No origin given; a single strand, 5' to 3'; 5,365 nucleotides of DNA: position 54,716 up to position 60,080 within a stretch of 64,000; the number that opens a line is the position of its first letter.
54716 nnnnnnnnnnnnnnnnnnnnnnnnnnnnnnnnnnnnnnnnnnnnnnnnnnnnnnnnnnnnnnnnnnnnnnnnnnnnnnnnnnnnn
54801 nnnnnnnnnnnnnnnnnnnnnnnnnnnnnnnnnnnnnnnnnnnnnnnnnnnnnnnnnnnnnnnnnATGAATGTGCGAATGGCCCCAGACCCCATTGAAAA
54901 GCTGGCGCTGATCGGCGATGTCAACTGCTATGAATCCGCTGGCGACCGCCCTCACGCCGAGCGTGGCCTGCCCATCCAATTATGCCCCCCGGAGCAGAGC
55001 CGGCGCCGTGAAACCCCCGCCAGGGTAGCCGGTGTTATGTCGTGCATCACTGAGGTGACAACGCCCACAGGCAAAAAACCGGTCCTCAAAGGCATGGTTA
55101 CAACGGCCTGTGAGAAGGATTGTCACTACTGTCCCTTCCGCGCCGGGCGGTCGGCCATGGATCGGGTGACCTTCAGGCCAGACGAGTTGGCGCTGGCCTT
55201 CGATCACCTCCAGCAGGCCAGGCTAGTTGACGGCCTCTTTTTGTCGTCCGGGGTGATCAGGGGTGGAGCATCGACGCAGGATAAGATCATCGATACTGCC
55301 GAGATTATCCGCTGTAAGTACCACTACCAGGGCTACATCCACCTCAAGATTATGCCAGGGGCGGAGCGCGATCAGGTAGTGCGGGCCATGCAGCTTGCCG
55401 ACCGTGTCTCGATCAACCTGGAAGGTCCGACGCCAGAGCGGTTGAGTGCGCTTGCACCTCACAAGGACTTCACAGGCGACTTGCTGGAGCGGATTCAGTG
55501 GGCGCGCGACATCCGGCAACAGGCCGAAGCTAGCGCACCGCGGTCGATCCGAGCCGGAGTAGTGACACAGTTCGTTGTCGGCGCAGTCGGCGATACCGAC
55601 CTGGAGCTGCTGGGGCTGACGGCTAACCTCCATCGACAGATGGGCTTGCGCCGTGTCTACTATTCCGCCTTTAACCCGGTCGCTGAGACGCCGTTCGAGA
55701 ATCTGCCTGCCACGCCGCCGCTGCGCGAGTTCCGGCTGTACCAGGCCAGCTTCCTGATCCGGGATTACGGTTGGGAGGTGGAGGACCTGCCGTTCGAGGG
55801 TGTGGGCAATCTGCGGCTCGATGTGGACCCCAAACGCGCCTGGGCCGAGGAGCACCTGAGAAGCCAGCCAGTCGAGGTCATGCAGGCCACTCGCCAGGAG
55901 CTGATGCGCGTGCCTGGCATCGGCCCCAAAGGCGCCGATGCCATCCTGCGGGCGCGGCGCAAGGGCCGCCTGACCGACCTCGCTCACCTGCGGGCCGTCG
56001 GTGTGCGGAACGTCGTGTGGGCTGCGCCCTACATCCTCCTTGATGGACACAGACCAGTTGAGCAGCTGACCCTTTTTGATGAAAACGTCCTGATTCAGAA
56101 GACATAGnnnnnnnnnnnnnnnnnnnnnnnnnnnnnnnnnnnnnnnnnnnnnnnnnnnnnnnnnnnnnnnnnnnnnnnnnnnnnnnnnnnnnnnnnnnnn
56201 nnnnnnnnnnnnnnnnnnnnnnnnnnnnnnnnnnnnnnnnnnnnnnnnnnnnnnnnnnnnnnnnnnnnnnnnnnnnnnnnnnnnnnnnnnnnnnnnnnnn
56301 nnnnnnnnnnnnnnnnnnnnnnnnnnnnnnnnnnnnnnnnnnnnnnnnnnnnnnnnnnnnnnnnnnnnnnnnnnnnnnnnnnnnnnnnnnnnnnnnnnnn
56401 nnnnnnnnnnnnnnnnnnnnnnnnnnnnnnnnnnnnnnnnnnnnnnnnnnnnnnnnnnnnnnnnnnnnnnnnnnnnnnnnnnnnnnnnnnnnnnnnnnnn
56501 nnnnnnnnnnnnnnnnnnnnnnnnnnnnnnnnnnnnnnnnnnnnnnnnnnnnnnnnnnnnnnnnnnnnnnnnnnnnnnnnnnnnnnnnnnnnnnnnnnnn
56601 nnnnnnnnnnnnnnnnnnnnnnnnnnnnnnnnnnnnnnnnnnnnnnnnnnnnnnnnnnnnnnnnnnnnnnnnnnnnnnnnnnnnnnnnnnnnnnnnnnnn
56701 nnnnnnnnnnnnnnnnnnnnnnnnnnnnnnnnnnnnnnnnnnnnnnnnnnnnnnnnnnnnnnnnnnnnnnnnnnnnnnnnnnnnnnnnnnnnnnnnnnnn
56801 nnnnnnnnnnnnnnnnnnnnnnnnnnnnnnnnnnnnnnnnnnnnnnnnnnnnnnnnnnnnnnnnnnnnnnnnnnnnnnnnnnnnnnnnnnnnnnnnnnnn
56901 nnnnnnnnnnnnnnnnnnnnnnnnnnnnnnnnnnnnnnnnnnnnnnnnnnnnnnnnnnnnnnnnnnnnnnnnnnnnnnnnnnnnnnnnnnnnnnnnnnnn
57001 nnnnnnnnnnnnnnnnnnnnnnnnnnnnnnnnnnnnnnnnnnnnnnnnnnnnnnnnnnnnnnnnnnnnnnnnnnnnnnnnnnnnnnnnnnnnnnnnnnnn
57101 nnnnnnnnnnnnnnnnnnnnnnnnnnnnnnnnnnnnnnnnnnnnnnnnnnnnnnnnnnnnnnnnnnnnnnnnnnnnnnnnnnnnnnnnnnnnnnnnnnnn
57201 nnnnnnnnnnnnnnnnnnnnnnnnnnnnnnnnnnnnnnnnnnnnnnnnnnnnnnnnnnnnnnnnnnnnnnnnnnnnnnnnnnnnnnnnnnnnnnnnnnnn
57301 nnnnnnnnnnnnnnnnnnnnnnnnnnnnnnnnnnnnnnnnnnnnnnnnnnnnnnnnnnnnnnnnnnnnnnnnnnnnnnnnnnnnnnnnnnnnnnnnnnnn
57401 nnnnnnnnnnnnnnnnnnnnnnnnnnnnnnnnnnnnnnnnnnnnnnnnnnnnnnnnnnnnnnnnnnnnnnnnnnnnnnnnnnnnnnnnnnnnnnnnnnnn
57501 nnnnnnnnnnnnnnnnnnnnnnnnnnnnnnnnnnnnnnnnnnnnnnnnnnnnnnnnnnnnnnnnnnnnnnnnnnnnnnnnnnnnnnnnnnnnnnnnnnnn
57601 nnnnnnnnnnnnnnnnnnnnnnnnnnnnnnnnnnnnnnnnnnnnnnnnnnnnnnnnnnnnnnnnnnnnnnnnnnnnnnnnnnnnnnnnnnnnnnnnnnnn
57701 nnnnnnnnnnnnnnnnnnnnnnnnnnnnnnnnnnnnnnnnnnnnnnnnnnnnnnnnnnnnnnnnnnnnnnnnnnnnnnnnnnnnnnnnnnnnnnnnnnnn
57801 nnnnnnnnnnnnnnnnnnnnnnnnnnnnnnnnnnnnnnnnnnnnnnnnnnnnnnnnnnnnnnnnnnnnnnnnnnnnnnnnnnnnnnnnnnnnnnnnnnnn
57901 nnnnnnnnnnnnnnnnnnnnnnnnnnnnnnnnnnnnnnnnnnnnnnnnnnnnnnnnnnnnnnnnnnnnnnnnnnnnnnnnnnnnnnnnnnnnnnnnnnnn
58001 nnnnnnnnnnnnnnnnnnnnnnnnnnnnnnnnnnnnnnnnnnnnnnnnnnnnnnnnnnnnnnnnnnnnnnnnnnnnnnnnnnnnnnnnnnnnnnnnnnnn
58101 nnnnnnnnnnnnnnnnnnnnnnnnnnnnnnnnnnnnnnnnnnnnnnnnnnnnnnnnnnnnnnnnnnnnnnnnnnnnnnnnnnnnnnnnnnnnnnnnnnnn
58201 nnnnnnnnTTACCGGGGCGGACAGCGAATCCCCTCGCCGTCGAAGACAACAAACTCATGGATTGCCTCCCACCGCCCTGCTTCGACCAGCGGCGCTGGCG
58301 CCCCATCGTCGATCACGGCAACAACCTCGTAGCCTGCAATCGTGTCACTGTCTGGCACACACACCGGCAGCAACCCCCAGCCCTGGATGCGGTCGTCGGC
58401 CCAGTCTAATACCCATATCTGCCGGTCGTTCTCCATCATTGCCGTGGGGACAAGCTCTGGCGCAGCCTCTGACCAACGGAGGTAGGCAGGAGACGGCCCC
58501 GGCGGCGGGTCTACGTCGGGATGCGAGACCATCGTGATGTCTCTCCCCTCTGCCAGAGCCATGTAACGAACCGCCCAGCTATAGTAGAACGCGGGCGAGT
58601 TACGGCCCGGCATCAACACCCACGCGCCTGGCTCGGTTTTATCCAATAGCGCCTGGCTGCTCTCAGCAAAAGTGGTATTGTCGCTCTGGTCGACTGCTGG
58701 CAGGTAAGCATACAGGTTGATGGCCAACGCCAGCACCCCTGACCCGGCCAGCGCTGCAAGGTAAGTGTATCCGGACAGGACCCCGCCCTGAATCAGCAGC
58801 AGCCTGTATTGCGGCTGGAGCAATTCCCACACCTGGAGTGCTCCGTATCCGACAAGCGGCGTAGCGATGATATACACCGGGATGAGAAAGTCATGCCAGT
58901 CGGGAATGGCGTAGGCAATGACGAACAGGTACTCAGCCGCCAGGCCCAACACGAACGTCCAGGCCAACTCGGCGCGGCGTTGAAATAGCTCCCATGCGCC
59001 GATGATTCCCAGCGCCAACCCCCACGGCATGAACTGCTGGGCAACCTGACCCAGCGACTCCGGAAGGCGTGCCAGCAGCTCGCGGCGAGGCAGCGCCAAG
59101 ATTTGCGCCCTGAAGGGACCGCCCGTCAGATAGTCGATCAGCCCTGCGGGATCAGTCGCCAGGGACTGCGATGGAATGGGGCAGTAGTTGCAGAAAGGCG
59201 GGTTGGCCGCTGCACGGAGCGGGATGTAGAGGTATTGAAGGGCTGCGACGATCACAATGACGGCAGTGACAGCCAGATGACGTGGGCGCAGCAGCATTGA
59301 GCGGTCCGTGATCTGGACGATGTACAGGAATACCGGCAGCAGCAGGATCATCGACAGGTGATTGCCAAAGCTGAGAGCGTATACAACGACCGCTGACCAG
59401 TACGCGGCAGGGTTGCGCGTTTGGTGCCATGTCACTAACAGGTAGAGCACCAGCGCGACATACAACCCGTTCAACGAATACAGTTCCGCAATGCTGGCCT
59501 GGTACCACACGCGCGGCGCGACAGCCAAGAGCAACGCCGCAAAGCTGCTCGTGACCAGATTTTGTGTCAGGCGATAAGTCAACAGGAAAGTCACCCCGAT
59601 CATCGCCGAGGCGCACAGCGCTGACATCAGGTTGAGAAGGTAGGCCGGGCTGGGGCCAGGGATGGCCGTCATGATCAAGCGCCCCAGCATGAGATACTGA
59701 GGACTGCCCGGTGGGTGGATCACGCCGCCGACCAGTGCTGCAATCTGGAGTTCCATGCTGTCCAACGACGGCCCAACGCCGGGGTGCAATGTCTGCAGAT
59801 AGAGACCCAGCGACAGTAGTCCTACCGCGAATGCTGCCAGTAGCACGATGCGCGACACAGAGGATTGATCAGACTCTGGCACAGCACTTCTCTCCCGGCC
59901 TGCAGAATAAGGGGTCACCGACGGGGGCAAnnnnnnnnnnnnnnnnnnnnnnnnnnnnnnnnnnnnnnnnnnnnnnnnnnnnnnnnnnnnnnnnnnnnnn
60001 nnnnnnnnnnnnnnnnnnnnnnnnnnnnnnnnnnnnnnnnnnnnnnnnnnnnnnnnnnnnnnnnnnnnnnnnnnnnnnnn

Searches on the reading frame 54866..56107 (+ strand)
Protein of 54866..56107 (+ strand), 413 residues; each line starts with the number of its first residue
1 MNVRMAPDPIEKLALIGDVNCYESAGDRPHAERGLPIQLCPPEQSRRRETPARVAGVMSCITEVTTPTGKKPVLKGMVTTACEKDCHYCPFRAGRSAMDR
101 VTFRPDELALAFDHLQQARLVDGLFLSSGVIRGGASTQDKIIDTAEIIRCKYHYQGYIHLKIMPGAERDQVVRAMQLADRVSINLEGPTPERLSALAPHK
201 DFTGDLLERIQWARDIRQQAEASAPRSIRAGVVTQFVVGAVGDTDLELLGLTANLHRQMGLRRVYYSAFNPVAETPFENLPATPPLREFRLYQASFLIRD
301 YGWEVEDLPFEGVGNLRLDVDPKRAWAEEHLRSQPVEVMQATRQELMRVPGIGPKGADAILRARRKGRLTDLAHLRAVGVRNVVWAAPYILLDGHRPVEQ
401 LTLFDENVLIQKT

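Call 57: search_protein_families(library=pfam, proteins=[window:54866-56107:+], max_evalue=0.00001)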
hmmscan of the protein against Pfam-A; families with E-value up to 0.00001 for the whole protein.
window:54866-56107:+ (413 aa): 2 families
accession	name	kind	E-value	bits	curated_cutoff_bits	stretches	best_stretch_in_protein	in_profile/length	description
PF04055.27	Radical_SAM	-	5.6e-08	33.6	29.5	1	78-216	3-139/166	Radical SAM superfamily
PF00633.29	HHH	-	4.8e-06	26.6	24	0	338-362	5-29/30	Helix-hairpin-helix motif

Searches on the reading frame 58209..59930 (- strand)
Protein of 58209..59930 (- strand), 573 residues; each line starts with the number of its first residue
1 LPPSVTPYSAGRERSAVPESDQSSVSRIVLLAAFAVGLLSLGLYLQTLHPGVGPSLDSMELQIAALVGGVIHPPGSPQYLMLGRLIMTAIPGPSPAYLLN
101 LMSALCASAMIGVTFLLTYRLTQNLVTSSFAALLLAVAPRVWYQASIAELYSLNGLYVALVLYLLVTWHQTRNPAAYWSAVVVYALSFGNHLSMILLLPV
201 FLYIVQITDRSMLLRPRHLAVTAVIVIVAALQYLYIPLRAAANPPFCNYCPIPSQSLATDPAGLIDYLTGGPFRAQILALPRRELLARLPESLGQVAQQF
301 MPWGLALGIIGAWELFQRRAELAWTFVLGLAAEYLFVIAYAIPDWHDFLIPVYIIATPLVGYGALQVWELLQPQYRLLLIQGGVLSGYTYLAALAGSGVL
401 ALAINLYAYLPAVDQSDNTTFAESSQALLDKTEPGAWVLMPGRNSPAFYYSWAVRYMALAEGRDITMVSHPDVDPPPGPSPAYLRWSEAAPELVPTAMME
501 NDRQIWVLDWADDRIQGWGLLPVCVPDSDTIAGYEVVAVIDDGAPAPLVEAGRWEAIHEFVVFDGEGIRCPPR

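Call 57: search_protein_families(library=pfam, proteins=[window:58209-59930:-], max_evalue=0.00001)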
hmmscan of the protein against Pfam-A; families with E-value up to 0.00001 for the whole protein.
window:58209-59930:- (573 aa): 1 family
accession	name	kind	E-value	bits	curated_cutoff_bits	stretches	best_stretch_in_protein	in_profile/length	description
PF11028.14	TMEM260-like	-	1.1e-23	84.4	24.2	1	57-208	1-173/179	Protein O-mannosyl-transferase TMEM260-like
